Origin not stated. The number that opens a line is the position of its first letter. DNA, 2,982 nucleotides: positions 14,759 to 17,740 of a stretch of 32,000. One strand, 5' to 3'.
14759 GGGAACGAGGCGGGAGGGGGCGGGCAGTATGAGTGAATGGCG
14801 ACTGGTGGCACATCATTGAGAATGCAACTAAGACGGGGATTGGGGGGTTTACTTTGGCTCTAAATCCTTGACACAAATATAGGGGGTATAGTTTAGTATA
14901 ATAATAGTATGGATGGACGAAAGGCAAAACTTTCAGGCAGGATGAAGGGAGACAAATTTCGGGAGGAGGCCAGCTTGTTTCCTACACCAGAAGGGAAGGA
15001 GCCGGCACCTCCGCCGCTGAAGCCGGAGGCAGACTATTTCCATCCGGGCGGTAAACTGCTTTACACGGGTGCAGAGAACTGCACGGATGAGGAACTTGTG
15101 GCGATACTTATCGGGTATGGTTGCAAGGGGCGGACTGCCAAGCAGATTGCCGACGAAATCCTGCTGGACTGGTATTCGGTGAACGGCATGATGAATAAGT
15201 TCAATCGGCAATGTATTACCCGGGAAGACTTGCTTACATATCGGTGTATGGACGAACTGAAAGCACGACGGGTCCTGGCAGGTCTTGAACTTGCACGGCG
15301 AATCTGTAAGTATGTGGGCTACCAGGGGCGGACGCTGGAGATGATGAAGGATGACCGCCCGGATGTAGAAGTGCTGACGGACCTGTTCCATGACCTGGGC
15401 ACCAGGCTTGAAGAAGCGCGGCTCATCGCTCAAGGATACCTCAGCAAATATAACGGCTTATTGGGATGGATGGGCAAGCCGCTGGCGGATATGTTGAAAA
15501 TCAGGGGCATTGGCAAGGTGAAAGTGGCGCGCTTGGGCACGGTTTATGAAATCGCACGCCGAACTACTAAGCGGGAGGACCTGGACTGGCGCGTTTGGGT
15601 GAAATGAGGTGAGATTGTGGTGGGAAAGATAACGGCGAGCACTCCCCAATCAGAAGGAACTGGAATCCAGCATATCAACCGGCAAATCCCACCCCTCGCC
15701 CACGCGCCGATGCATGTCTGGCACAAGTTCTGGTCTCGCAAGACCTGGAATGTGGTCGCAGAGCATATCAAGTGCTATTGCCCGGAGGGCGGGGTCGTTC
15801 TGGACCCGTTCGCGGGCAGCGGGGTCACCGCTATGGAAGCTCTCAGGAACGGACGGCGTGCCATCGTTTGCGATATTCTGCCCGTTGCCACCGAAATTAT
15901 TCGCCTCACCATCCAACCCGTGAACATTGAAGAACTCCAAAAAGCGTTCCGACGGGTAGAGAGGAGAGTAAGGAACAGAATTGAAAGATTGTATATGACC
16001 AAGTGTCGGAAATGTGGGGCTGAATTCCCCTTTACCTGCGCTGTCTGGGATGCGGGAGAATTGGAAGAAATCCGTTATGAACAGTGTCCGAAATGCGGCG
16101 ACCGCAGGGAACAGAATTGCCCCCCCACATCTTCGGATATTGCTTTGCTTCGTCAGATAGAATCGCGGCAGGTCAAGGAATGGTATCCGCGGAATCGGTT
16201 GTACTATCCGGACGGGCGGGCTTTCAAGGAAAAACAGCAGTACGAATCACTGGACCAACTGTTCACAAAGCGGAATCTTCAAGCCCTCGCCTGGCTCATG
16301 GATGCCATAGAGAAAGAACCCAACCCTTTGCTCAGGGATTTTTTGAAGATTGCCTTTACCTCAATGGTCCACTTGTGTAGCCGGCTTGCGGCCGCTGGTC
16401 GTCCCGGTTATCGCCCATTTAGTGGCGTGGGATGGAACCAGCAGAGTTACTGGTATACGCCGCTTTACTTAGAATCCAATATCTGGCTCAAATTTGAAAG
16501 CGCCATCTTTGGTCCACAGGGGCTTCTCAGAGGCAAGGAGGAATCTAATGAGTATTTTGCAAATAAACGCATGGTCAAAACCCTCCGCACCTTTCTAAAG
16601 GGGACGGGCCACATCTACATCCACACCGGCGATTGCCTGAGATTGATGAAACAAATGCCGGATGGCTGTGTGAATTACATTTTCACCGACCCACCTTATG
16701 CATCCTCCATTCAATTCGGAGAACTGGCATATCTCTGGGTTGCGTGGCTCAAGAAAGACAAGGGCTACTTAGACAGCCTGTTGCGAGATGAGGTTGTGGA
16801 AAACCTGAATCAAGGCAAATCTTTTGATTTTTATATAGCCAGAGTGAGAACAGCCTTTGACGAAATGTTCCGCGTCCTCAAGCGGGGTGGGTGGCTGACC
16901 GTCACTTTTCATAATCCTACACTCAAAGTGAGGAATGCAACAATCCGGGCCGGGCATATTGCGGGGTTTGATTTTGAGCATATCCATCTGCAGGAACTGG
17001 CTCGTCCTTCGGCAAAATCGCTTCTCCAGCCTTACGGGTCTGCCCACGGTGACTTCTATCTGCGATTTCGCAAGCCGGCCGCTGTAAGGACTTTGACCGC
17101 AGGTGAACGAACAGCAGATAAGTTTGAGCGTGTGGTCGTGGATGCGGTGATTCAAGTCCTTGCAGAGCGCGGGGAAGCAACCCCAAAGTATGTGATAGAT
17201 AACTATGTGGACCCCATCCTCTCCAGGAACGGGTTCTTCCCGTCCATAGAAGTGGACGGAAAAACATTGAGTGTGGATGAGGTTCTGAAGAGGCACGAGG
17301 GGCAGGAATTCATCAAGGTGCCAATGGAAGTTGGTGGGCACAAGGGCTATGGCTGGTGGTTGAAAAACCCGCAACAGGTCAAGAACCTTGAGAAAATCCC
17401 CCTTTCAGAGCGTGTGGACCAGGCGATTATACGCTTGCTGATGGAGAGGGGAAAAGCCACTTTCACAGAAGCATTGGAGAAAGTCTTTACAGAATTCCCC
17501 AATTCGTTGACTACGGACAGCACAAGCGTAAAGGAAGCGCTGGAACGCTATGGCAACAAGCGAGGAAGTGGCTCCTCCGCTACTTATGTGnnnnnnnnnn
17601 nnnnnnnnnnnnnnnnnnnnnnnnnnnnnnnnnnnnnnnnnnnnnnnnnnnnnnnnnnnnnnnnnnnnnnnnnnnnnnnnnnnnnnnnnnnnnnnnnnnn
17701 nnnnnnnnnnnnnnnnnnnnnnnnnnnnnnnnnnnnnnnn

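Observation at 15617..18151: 844-aa methyltransferase with permuted motif order, Zn ribbon and a C-terminal nuclease-fold domain with D-for-E substitutions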

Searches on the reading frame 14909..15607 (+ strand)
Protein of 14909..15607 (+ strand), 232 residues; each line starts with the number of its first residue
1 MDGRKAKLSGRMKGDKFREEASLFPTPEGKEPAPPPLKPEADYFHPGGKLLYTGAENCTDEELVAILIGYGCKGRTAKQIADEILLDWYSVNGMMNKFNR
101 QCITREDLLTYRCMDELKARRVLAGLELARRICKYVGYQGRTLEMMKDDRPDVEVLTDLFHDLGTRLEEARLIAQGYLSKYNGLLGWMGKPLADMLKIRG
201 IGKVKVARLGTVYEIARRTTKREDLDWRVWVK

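Call 3: search_protein_families(library=pfam, proteins=[window:14909-15607:+], max_evalue=0.1)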
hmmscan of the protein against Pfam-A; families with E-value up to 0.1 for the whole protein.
window:14909-15607:+ (232 aa): 1 family
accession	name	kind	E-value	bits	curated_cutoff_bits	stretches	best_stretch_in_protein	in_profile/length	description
PF20582.4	UPF0758_N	-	1.8e-12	47.6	27.1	1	46-95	10-58/77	UPF0758 N-terminal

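Call 4: search_protein_families(library=ncbifam, proteins=[window:14909-15607:+], max_evalue=0.1)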
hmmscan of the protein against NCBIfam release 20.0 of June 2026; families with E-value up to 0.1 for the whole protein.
window:14909-15607:+ (232 aa): 2 families
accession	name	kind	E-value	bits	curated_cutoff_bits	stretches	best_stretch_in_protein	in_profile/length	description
NF000642.1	PRK00024.1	equivalog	7.6e-16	58.4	180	2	49-142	3-90/212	RadC family protein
TIGR00608.1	radc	subfamily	1.3e-11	44.7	133.85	2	47-135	3-89/218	RadC family protein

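Call 5: search_protein_families(library=padloc, proteins=[window:14909-15607:+], max_evalue=0.1)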
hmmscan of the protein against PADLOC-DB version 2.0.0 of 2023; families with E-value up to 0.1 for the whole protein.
window:14909-15607:+ (232 aa): 0 families

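Call 66: search_protein_families(library=phrogs, proteins=[window:14909-15607:+], max_evalue=1)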
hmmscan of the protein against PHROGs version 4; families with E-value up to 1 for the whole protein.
window:14909-15607:+ (232 aa): 1 family
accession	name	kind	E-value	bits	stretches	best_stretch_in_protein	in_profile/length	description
phrog_29187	-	unknown function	0.0056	18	1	156-222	34-97/100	-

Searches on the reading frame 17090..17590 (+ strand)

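Call 66: search_protein_families(library=phrogs, proteins=[window:17090-17590:+], max_evalue=1)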
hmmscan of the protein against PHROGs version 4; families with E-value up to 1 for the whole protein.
window:17090-17590:+ (167 aa): 1 family
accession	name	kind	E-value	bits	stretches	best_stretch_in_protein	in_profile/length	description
phrog_27826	-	unknown function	0.011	16.5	1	134-164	116-146/172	-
